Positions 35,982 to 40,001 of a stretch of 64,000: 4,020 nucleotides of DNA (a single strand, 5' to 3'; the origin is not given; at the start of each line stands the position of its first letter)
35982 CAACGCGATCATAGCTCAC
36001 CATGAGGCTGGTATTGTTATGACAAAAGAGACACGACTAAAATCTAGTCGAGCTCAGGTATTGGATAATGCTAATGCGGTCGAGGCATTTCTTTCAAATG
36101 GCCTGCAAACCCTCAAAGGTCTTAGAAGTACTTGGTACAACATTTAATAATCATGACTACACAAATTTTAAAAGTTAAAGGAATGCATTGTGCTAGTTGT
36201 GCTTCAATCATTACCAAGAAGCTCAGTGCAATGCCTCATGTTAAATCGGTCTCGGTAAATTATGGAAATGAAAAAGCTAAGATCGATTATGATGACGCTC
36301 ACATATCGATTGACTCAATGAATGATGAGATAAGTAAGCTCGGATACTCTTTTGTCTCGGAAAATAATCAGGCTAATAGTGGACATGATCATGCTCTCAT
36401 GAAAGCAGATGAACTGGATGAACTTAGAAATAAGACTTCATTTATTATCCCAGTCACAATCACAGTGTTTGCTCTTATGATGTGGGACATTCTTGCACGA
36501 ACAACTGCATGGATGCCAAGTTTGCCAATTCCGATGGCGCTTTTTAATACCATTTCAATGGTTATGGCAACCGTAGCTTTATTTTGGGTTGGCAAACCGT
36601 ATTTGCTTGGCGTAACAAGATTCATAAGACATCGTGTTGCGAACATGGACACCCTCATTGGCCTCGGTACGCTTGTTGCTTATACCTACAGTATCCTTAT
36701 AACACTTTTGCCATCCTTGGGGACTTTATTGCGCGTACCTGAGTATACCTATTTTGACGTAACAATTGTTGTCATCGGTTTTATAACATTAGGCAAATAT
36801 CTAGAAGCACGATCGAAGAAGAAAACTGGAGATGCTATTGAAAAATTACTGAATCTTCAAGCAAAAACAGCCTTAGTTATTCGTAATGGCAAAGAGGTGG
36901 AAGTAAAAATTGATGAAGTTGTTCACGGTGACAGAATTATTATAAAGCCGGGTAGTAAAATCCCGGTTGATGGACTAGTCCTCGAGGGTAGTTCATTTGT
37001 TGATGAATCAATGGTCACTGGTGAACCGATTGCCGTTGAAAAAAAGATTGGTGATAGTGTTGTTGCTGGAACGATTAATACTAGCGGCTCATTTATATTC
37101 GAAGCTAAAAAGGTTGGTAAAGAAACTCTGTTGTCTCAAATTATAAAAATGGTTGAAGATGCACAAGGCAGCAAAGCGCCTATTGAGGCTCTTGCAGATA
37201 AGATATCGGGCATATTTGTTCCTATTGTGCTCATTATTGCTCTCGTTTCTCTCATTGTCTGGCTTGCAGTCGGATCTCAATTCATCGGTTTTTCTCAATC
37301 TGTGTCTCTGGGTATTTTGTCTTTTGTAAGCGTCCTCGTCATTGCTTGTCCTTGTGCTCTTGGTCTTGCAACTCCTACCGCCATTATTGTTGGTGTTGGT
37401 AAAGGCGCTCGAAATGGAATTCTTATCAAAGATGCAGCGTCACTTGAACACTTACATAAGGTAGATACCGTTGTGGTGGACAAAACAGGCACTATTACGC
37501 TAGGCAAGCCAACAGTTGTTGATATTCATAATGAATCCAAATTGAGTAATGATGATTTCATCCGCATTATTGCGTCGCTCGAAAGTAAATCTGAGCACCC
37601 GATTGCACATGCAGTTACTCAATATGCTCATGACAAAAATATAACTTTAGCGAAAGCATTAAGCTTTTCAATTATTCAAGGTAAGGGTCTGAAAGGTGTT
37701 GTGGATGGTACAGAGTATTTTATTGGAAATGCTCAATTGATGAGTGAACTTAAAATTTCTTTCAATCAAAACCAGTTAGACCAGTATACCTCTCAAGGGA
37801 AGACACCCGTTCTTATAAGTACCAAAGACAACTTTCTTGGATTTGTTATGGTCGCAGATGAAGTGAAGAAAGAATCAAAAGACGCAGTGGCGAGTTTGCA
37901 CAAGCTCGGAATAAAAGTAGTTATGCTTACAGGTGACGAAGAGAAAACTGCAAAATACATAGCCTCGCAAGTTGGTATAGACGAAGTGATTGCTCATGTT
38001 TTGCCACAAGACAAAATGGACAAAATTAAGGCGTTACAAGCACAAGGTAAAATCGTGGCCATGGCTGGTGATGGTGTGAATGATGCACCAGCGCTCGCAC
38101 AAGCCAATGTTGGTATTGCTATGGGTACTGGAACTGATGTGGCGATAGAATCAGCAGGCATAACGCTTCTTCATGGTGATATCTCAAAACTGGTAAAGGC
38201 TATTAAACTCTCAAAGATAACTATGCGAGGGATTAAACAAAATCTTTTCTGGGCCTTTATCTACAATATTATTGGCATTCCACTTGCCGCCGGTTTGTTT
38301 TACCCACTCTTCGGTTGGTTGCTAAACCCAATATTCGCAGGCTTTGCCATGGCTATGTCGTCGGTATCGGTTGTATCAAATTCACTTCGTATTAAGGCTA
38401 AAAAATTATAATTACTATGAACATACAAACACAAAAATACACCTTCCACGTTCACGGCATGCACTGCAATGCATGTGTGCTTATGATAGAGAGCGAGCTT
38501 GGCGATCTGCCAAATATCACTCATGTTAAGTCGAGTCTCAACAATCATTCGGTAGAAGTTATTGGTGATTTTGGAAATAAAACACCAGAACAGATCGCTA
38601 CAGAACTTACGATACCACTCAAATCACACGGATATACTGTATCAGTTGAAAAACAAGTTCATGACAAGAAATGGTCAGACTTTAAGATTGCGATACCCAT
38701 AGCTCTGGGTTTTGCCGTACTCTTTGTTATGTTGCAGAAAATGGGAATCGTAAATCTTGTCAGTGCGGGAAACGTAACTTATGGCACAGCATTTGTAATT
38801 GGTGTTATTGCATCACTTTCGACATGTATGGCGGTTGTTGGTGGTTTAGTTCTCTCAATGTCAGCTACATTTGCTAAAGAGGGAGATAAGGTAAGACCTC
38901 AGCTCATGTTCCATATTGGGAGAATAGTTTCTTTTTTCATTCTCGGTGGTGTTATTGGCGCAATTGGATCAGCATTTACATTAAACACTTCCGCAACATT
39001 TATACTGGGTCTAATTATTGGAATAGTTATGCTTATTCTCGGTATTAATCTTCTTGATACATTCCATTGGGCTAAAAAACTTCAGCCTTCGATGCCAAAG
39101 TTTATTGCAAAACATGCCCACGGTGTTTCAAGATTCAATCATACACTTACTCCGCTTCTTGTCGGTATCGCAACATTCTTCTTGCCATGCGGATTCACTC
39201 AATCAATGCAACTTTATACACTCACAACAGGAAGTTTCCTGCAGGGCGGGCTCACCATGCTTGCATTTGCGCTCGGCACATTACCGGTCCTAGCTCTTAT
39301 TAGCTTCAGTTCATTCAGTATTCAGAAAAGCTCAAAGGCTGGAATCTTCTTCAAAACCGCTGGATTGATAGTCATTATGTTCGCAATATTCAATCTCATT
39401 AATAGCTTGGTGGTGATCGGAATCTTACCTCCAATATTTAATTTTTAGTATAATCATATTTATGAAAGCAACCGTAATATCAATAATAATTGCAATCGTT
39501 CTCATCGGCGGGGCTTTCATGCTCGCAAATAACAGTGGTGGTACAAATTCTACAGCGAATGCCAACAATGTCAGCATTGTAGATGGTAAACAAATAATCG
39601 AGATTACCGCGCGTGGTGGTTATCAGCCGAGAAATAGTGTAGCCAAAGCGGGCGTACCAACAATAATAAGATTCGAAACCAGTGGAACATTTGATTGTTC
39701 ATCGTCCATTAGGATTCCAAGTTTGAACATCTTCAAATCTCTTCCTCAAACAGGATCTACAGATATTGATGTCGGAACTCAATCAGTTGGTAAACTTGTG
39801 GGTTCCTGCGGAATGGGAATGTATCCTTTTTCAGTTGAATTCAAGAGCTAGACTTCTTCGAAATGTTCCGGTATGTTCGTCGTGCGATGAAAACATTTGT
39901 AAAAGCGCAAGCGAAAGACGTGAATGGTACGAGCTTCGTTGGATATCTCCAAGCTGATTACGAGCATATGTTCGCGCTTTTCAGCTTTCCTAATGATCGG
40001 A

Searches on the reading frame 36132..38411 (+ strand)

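Call 63: search_protein_families(library=pfam, proteins=[window:36132-38411:+], max_evalue=0.001)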
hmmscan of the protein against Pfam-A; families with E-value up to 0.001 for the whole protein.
window:36132-38411:+ (759 aa): 4 families
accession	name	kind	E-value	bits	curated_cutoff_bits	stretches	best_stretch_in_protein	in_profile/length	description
PF00122.25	E1-E2_ATPase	-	6.8e-58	195.6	28.1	1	242-428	2-181/181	E1-E2 ATPase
PF00702.32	Hydrolase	-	1e-33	117.8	26.4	1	444-659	1-191/191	haloacid dehalogenase-like hydrolase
PF00403.32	HMA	-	3.5e-15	56.6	24.8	1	13-72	2-61/62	Heavy-metal-associated domain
PF08282.18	Hydrolase_3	-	1.4e-06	28.7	20.9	0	633-676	197-240/255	haloacid dehalogenase-like hydrolase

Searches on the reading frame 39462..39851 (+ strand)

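Call 63: search_protein_families(library=pfam, proteins=[window:39462-39851:+], max_evalue=0.001)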
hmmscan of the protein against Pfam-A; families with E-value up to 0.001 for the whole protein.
window:39462-39851:+ (129 aa): 1 family
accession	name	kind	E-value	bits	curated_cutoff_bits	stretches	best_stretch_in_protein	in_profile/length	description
PF13473.12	Cupredoxin_1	-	3e-07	30.9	27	1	35-121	16-97/104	Cupredoxin-like domain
